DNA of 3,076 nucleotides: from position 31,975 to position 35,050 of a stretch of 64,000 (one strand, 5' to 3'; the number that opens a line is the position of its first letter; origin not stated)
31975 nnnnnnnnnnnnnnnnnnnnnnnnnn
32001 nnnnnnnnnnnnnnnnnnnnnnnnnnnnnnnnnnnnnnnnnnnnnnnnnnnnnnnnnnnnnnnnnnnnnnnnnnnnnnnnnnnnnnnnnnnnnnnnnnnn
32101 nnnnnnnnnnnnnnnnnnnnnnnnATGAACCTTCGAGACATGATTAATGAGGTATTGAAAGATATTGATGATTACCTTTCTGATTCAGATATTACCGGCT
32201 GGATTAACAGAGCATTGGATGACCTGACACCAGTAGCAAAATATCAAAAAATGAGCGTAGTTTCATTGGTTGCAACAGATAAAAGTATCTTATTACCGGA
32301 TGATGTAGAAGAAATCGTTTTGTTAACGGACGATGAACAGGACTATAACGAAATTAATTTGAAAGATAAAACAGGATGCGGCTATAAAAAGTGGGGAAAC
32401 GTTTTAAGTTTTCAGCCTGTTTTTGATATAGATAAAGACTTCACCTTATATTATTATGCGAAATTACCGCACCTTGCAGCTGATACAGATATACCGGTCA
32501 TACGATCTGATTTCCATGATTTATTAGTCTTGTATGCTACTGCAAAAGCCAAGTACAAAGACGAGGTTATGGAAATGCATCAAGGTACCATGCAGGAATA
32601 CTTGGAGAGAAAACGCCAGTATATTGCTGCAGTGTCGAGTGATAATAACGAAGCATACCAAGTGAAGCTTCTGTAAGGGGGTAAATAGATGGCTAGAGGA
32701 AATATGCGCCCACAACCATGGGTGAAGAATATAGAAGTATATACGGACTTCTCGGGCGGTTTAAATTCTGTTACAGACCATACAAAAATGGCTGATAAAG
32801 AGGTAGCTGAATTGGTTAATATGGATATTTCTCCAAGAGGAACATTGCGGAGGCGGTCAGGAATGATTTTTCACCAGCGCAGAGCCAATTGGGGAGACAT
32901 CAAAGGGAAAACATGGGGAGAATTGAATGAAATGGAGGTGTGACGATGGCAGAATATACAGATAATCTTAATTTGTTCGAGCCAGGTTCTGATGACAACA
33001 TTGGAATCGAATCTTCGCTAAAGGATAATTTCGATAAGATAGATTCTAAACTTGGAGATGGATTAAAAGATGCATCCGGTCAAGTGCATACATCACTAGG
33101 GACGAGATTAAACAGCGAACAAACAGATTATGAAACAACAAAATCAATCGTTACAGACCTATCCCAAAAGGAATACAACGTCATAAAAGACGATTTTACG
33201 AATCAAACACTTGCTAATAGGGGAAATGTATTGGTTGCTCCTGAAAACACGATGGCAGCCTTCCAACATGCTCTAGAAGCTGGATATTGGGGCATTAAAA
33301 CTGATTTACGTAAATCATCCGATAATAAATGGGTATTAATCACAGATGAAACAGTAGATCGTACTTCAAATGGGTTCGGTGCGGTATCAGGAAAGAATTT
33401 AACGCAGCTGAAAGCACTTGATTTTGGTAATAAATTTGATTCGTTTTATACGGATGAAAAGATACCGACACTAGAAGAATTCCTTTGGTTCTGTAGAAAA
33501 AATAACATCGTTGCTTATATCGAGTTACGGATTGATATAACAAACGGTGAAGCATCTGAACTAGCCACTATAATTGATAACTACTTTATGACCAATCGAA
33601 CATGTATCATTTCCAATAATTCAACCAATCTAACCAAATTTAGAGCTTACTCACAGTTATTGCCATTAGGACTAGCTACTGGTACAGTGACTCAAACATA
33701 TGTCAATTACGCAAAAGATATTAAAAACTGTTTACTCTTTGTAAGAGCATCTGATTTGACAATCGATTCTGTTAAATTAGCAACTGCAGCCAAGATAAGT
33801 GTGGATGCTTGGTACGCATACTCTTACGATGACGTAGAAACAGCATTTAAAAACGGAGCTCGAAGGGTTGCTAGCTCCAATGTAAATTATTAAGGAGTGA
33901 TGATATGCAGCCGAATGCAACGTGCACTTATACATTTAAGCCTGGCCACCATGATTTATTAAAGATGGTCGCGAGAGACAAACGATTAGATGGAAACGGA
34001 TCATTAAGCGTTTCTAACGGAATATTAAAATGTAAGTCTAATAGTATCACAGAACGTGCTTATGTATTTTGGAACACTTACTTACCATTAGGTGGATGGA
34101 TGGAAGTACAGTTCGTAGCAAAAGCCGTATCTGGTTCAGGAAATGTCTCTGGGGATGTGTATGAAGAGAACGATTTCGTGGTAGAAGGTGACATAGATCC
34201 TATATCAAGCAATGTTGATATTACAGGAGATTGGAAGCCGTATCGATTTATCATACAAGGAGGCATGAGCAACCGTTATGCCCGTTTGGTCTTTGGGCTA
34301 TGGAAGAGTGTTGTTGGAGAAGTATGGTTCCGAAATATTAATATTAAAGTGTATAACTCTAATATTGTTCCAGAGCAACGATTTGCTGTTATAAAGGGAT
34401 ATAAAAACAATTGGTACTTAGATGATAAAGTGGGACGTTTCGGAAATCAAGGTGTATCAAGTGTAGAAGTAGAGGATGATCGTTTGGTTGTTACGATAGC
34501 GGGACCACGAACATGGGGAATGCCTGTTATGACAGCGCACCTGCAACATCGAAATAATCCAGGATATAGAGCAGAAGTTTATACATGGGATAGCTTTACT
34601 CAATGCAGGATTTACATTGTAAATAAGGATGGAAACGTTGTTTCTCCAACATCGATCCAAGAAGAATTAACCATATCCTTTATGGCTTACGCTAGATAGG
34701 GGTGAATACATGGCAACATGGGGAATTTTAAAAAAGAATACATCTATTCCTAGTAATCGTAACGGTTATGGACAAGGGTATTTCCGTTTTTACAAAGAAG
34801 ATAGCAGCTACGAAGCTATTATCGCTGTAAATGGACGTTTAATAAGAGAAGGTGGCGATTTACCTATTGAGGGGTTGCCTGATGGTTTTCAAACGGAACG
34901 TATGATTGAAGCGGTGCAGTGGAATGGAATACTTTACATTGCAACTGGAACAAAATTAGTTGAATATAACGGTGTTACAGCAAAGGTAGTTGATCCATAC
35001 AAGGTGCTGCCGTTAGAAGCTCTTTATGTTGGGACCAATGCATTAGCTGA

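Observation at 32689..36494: Tail nozzle gene split in two around a receptor-binding cassette, with an in-frame 10-bp repeat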

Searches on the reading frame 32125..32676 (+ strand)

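Call 3: search_protein_families(library=pfam, proteins=[window:32125-32676:+], max_evalue=0.01)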
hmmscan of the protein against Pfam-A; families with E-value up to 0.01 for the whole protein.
window:32125-32676:+ (183 aa): 1 family
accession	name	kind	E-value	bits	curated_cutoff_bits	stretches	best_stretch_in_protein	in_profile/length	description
PF24175.2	SU10_adaptor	-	2.3e-16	61.3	27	1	1-165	1-182/194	SU10 adaptor protein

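Call 4: search_protein_families(library=phrogs, proteins=[window:32125-32676:+], max_evalue=0.01)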
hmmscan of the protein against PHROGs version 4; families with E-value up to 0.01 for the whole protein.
window:32125-32676:+ (183 aa): 3 families
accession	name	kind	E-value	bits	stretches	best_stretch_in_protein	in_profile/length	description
phrog_16680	-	unknown function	2.4e-29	103.6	1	1-167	1-160/190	-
phrog_2941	-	head and packaging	1e-08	36.1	1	12-142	11-162/208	virion structural protein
phrog_10775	-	tail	0.00087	20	1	95-168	145-219/237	tail protein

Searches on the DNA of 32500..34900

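Call 98: search_rna_families(source=window, start=32500, end=34900, threshold=evalue, max_evalue=1)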
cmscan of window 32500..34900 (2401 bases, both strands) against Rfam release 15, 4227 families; matches with E-value up to 1: 0.
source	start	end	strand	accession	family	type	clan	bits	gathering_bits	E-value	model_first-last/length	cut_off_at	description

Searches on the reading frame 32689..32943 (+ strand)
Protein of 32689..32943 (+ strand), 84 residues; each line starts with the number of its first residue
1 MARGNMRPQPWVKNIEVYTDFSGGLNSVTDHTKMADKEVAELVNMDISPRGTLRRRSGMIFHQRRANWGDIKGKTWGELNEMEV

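Call 3: search_protein_families(library=pfam, proteins=[window:32689-32943:+], max_evalue=0.01)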
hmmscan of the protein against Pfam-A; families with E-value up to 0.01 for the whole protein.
window:32689-32943:+ (84 aa): 0 families

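Call 4: search_protein_families(library=phrogs, proteins=[window:32689-32943:+], max_evalue=0.01)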
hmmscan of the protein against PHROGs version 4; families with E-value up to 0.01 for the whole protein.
window:32689-32943:+ (84 aa): 0 families

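Call 7: search_dna_similar(query=window:32689-32943:+, collection=phages, mode=protein, max_rows=30, max_evalue=0.01)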
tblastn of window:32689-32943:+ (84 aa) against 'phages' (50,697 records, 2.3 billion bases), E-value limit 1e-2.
Records with a match: 4; places in all: 4; records where one place covers at least 80% of the query: 0.
Best place of each record, by identity: <60% 4.
By first word of the organism name: Paenibacillus 2; Pseudomonas 1; Cellulosimicrobium 1.
By host as written in the record: Paenibacillus larvae Pl02-27 1; Paenibacillus larvae SV21 1; Pseudomonas aeruginosa 1; Cellulosimicrobium sp. 1.
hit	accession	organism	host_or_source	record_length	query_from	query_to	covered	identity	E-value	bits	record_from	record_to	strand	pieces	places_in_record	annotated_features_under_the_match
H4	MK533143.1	Paenibacillus phage vB_PlaP_API480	Paenibacillus larvae Pl02-27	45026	3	60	69%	46.6%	2e-11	63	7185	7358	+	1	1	hypothetical protein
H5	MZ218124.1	Paenibacillus phage SV21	Paenibacillus larvae SV21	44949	3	60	69%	46.6%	2e-11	63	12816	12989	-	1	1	hypothetical protein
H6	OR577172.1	Pseudomonas phage Rollin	Pseudomonas aeruginosa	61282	12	60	58%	42.9%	2e-3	40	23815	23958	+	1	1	hypothetical protein | lytic enzyme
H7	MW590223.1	Cellulosimicrobium phage DS1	Cellulosimicrobium sp.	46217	21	60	48%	50.0%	1e-4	44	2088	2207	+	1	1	hypothetical protein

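Call 15: find_homologous_proteins(query=window:32689-32943:+, max_evalue=0.01)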
Query window:32689-32943:+ (84 aa): 13 proteins with E <= 0.01 among 13 candidates.
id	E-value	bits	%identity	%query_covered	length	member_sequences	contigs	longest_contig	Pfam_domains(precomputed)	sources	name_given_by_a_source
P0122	6.1e-51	188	100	100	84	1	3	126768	-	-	-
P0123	5.5e-41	156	82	100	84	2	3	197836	-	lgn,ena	-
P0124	5.8e-38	147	75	100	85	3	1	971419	-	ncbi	-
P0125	2.4e-36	141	79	95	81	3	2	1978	-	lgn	-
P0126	1.0e-35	139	77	94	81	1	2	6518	-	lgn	-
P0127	4.1e-34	134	75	96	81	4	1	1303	-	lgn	-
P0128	7.1e-34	134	76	95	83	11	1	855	-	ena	-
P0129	5.8e-33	131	74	95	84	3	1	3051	-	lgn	-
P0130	2.0e-32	129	77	88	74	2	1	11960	-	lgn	-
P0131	5.4e-32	128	73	95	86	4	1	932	-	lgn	-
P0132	1.7e-30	123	71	95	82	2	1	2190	-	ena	-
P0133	6.1e-29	118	68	96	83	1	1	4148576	-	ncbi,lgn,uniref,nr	ncbi:hypothetical protein [Metabacillus sp. cB07]|uniref:hypothetical protein n=1 Tax=Metabacillus s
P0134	4.3e-28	115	66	95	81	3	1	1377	-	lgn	-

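Call 71: search_protein_representatives(protein=window:32689-32943:+)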
Query: 84 residues. Proteins with E-value up to 0.001 (for the whole library): 50; up to 1e-10: 7; up to 1e-30: 1. The best 50 are listed.
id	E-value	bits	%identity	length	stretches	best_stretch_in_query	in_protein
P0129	1.8e-33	130.5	73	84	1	1-81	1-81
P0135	3.3e-24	101.0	61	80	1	1-80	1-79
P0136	1.4e-22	95.9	58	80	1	3-79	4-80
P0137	7.0e-20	87.2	54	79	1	1-79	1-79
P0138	3.0e-12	62.9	29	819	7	14-57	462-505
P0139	3.4e-12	62.7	45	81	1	5-79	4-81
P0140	3.0e-11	59.7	44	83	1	1-79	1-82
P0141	1.5e-10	57.5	43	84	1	1-79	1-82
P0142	5.8e-10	55.6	49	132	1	1-61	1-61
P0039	1.2e-09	54.6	45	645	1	1-64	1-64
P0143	1.9e-09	54.0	47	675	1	1-59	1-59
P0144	2.1e-09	53.8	46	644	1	1-63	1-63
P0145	6.7e-09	52.2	49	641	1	1-59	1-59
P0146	1.3e-08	51.3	47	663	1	3-60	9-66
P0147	6.7e-08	49.0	45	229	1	1-60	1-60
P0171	1.0e-04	38.9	35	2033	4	3-46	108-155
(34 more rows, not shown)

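Call 94: search_protein_families(library=pfam, proteins=[P0138, P0171], max_evalue=0.01)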
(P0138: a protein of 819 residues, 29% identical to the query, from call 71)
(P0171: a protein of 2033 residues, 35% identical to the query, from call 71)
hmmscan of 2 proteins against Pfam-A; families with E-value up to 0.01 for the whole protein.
P0138 (819 aa): 10 families
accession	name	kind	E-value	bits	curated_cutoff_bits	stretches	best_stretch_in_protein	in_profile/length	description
PF00612.33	IQ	-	2.4e-46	151.6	20.3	1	721-737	3-19/21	IQ calmodulin-binding motif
PF22830.1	CATSPERB_head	-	1.5e-12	47.9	27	0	318-362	27-69/179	CATSPERB head domain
PF25787.1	HTH_SB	-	3.6e-12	46.3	43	0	262-279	8-25/53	Sleeping Beauty transposase HTH domain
PF25061.1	RRM_fung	-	2.1e-11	44.3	27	0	376-410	23-58/85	Fungal RNA-binding domain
PF12616.13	DUF3775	-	1e-07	32.2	27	0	480-518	9-47/73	Protein of unknown function (DUF3775)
PF10910.14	Phage_gene29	-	4.2e-07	30.6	29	0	127-164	81-117/124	Phage gene 29 protein family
PF18907.5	DUF5662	-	1.5e-06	28.4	27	0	318-339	35-56/156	Family of unknown function (DUF5662)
PF15157.13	IQCJ-SCHIP1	-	3e-06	27.9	28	0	597-630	43-77/99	Fusion protein IQCJ-SCHIP1 with IQ-like motif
PF10081.15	Abhydrolase_9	-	1e-05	25.2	26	0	129-170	12-53/288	Alpha/beta-hydrolase family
PF18658.7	zf-C2H2_12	-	8.9e-05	22.6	27.3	0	317-333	45-61/64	Spin-doc zinc-finger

P0171 (2033 aa): 12 families
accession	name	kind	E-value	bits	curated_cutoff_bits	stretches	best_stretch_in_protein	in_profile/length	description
PF07705.17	CARDB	-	4.1e-41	139.7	22.7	5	1220-1310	10-98/101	CARDB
PF22544.2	HYDIN_VesB_CFA65-like_Ig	-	3.9e-18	66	25.5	2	549-637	10-99/100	HYDIN/CFA65/VesB-like, Ig-like domain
PF24507.1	Ig_CFAP65_4th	-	9.7e-09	35.9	27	2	564-639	2-76/76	CFAP65, fourth Ig-like domain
PF22066.2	Cep192_D8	-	2.4e-08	34.6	33.5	1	447-535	11-100/101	Cep192 domain 8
PF15780.11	ASH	-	6.2e-08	33.2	27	2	441-521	2-89/98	Abnormal spindle-like microcephaly-assoc'd, ASPM-SPD-2-Hydin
PF22073.2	Cep192_D4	-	1.5e-07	32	35.5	0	440-533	2-109/112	Cep192 domain 4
PF07610.17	DUF1573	-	2.8e-07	30.9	26.1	1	547-633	6-94/98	Protein of unknown function (DUF1573)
PF21223.3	TPPII_Ig-like-1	-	1.2e-06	29.3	27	0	149-174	77-102/117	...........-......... II, first Ig-like domain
PF18962.6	Por_Secre_tail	-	3.3e-06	27.7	27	1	1963-2027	1-67/75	Secretion system C-terminal sorting domain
PF22067.2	Cep192_D3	-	0.0017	18.9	27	0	556-610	15-70/99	Cep192 domain 3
PF07495.19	Y_Y_Y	-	0.0043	17.3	26.6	0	400-437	28-62/65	Y_Y_Y domain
PF24798.1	Ig-CFAP74_4th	-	0.008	16.7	28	0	445-524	2-83/95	CFAP74 forth Ig-like domain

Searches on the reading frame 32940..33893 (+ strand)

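Call 3: search_protein_families(library=pfam, proteins=[window:32940-33893:+], max_evalue=0.01)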
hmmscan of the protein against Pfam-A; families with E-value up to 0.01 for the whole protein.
window:32940-33893:+ (317 aa): 1 family
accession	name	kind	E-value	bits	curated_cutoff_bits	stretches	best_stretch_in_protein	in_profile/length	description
PF03009.23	GDPD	-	5.4e-23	82.8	23.6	1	98-304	6-231/244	Glycerophosphoryl diester phosphodiesterase family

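Call 4: search_protein_families(library=phrogs, proteins=[window:32940-33893:+], max_evalue=0.01)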
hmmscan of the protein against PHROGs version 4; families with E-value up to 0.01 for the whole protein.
window:32940-33893:+ (317 aa): 6 families
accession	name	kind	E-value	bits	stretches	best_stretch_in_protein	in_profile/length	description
phrog_16641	-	tail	3.7e-22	78.8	1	46-315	812-1085/1296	tail fiber protein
phrog_19279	-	other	5.3e-20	72.3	1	90-228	445-585/794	phosphodiesterase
phrog_16048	-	head and packaging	2.4e-11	43.4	1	90-317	623-867/880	virion structural protein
phrog_13515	-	other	8.1e-10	38.3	1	91-268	379-564/878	phosphodiesterase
phrog_17803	-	other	3.1e-05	23.8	1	83-146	292-355/538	phosphodiesterase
phrog_28169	-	unknown function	0.0054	18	1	3-69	1-67/160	-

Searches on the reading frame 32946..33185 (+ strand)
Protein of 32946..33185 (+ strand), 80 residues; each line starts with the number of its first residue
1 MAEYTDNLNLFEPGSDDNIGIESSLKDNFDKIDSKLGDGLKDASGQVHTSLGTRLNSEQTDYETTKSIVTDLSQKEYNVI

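Call 67: search_protein_families(library=phrogs, proteins=[window:32946-33185:+], max_evalue=1)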
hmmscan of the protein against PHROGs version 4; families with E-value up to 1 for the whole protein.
window:32946-33185:+ (80 aa): 1 family
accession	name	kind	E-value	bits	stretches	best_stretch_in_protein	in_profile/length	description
phrog_28169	-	unknown function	0.00026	22.3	1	1-67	1-67/160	-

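Call 89: search_dna_similar(query=window:32946-33185:+, collection=phages, mode=protein, max_evalue=1, max_rows=25)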
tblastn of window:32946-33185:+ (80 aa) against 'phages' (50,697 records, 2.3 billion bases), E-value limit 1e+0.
Records with a match: 9; places in all: 9; records where one place covers at least 80% of the query: 0.
Best place of each record, by identity: <60% 9.
By first word of the organism name: Bacillus 9.
By host as written in the record: Bacillus subtilis 7; Bacillus pseudalcaliphilus 1; Bacillus sp. (in: Bacteria) 1.
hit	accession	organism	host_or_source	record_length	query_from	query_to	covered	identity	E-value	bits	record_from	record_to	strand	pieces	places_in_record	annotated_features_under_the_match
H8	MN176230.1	Bacillus phage 056SW001B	Bacillus subtilis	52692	1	59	74%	48.3%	1e-7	52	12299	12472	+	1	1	20: tail fiber protein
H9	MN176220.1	Bacillus phage 019DV002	Bacillus subtilis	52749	1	59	74%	48.3%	1e-7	52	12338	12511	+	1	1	19: tail fiber protein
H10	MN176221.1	Bacillus phage 019DV004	Bacillus subtilis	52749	1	59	74%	48.3%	1e-7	52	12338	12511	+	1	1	19: tail fiber protein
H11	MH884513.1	Bacillus phage vB_BpsS-36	Bacillus pseudalcaliphilus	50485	1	58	73%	39.7%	5e-7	50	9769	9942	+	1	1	hypothetical protein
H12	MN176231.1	Bacillus phage 276BB001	Bacillus subtilis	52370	1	46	57%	47.8%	8e-6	47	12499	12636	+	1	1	21: peptidase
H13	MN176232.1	Bacillus phage 280BB001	Bacillus subtilis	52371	1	46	57%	47.8%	8e-6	47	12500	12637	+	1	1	21: peptidase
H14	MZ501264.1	Bacillus phage 274BB002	Bacillus subtilis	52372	1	46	57%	47.8%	8e-6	47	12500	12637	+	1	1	21: peptidase G2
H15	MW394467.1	Bacillus phage 268TH004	Bacillus subtilis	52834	1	46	57%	47.8%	8e-6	47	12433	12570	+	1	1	20: peptidase G2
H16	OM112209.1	Bacillus phage PK1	Bacillus sp. (in: Bacteria)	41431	1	36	45%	44.4%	2e-2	37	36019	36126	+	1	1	right-handed parallel beta-helix repeat-containing protein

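Call 90: get_annotated_region(hit=H8, flank=7000)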
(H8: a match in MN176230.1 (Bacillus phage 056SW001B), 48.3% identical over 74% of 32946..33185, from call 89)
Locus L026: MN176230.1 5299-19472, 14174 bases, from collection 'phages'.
description: Bacillus phage 056SW001B, complete genome.
organism: Bacillus phage 056SW001B (NCBI taxid 2601663)
taxonomy: Viruses; Duplodnaviria; Heunggongvirae; Uroviricota; Caudoviricetes
host: Bacillus subtilis; source: soil; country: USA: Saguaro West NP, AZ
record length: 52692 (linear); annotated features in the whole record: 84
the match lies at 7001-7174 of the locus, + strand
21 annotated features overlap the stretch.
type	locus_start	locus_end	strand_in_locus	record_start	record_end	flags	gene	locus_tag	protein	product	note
CDS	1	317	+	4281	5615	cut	9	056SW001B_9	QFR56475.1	portal protein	-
CDS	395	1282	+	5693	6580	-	10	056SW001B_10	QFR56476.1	capsid maturation protease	-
CDS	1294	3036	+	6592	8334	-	11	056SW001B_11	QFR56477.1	tail spike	-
CDS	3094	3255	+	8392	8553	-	12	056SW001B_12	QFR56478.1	hypothetical protein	-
CDS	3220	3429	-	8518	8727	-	13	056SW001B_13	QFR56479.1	hypothetical protein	-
CDS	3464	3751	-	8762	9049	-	14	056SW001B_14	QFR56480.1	DNA binding domain protein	-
tRNA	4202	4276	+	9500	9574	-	15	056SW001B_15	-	tRNA-Asn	-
CDS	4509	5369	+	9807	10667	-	16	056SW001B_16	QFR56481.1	scaffolding protein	-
CDS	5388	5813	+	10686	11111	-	17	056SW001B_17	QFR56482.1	hypothetical protein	-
CDS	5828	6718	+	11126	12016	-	18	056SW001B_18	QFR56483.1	major capsid protein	-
CDS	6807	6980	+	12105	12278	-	19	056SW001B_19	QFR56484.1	hypothetical protein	-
CDS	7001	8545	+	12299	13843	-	20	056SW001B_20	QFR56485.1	tail fiber protein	tail fiber, WTA interaction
CDS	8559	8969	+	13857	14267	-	21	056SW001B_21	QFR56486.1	head-to-tail adaptor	-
CDS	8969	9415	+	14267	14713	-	22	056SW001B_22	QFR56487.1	head-to-tail stopper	-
CDS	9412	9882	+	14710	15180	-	23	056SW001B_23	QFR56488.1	tail terminator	-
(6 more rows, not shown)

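Call 91: get_annotated_region(hit=H16, flank=6000)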
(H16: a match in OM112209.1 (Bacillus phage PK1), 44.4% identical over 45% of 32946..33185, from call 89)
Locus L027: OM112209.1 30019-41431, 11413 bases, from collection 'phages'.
description: Bacillus phage PK1, complete genome.
organism: Bacillus phage PK1 (NCBI taxid 2912239)
taxonomy: Viruses; Duplodnaviria; Heunggongvirae; Uroviricota; Caudoviricetes
host: Bacillus sp. (in: Bacteria); source: -; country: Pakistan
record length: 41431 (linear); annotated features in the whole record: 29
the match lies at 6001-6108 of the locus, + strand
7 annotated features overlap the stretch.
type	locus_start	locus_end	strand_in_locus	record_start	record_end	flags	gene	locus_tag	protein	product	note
CDS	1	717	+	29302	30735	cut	-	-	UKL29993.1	terminase large subunit protein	-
CDS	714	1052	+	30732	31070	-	-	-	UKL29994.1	DUF3307 domain-containing protein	-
CDS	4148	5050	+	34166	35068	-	-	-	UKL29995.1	major head subunit family protein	Mu-like prophage major head subunit gpT family protein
CDS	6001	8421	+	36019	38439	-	-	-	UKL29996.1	right-handed parallel beta-helix repeat-containing protein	-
CDS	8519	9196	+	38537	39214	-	-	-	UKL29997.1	NeuD/PglB/VioB family sugar acetyltransferase protein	-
CDS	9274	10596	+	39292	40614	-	-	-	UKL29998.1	hypothetical protein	-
CDS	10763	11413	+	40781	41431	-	-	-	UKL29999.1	hypothetical protein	-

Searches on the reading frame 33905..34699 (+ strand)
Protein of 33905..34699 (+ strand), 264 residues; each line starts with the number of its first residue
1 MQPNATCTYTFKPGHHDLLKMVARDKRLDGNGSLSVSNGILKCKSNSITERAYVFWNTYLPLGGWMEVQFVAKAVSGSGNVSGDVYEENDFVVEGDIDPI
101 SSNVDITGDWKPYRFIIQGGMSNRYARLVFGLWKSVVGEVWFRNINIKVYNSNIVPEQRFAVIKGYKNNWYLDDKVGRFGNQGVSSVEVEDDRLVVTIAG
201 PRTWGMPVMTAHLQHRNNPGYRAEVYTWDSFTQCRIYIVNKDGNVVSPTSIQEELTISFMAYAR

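Call 3: search_protein_families(library=pfam, proteins=[window:33905-34699:+], max_evalue=0.01)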
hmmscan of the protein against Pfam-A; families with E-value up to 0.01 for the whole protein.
window:33905-34699:+ (264 aa): 0 families

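Call 4: search_protein_families(library=phrogs, proteins=[window:33905-34699:+], max_evalue=0.01)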
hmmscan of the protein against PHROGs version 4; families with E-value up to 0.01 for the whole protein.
window:33905-34699:+ (264 aa): 0 families

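Call 60: search_protein_families(library=pfam, proteins=[window:33905-34699:+], max_evalue=1)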
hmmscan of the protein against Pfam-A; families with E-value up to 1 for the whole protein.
window:33905-34699:+ (264 aa): 0 families

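Call 86: predict_structure(alignment_id=A2)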
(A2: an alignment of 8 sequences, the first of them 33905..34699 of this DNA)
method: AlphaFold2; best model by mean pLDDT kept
length: 264 residues; sequences in the alignment: 8
mean_pLDDT: 80.2   pTM: 0.55
mean pLDDT of the five models: 80.2, 79.9, 79.2, 78.5, 78.1
residues with pLDDT >= 90: 79; 70-90: 117; 50-70: 54; < 50: 14
segments of 3 or more residues with pLDDT < 50: 1-3, 92-99, 176-178
pLDDT, mean of each block of 10 residues (from residue 1): 60 86 86 93 91 81 79 91 73 45 83 83 78 83 89 64 90 64 85 88 69 76 80 90 92 89 72
secondary structure, 60 per line:
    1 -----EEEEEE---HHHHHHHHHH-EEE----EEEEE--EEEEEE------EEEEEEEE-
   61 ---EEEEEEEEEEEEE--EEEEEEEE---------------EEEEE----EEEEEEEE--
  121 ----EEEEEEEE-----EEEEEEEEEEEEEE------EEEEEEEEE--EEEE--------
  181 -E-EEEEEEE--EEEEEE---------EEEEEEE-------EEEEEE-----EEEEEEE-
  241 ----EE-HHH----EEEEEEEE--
elements in order: E6-11 H15-24 E26-28 E33-37 E40-45 E52-59 E64-76 E79-86 E102-106 E111-118 E125-132 E138-151 E158-166 E169-172 E184-190 E193-198 E208-214 E222-227 E233-239 E255-262

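Call 88: fold_search(model_id=the predicted structure, library=pdb)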
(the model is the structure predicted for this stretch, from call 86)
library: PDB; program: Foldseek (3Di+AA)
matches with E <= 10: 1730; with E <= 0.001: 54
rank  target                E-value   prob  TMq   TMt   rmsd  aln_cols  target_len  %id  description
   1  1gui_A                1.8e-06  1.00  0.35  0.56   7.2       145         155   14  CBM4 structure and function (released 2002-09-26)
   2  4gwm_A                2.8e-06  1.00  0.37  0.19  19.2       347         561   12  Crystal structure of human promeprin beta (released 2012-09-19)
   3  7uac_H                6.4e-06  1.00  0.28  0.15  21.3       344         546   11  Human pro-meprin alpha (zymogen state) (released 2022-11-02)
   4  4d0q                  1.2e-05  1.00  0.33  0.51   7.1       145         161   11  Hyaluronan Binding Module of the Streptococcal Pneumoniae Hyaluronate Lyase (released 2014-08-06)
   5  4gwm_B                1.5e-05  1.00  0.33  0.17  19.3       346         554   12  Crystal structure of human promeprin beta (released 2012-09-19)
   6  4gwn_A                1.5e-05  1.00  0.33  0.18  19.3       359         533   11  Crystal structure of human mature meprin beta (released 2012-09-19)
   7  4mgs                  2.0e-05  1.00  0.32  0.54   7.1       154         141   13  BiXyn10A CBM1 APO (released 2014-08-20)
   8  4xup_D                3.1e-05  1.00  0.38  0.32  17.1       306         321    9  Structure of the N-terminal CBM22-1-CBM22-2 tandem domain from Paenibacillus barcinonensis Xyn10C (released 2015-06-03)
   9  7auw_A                3.1e-05  1.00  0.34  0.19  19.2       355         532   11  Inhibitory complex of human meprin beta with mouse fetuin-B. (released 2021-04-14)
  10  7dod_B                4.4e-05  0.99  0.27  0.15  19.6       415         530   10  Capsid structure of human sapovirus (released 2021-12-15)
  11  7uaf_C                4.9e-05  0.99  0.30  0.17  20.2       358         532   12  Human meprin alpha inhibitory complex with compound 10d (N~3~,N~3~-bis[(2H-1,3-benzodioxol-5-yl)methyl]-N-hydroxy-beta (released 2022-11-02)
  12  6tku                  5.4e-05  1.00  0.29  0.15  16.1       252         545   10  Crystal structure of a capsule-specific depolymerase produced by Klebsiella phage (released 2020-04-22)
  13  4qpw_A                6.0e-05  1.00  0.30  0.50   8.6       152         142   13  BiXyn10A CBM1 with Xylohexaose Bound (released 2014-08-13)
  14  4xup_F                6.4e-05  1.00  0.41  0.34  18.1       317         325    8  Structure of the N-terminal CBM22-1-CBM22-2 tandem domain from Paenibacillus barcinonensis Xyn10C (released 2015-06-03)
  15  9qrm_B                7.5e-05  1.00  0.28  0.14  16.2       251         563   11  X-ray structure of Kp32gp38 in complex with K21 pyr5 (released 2025-09-03)
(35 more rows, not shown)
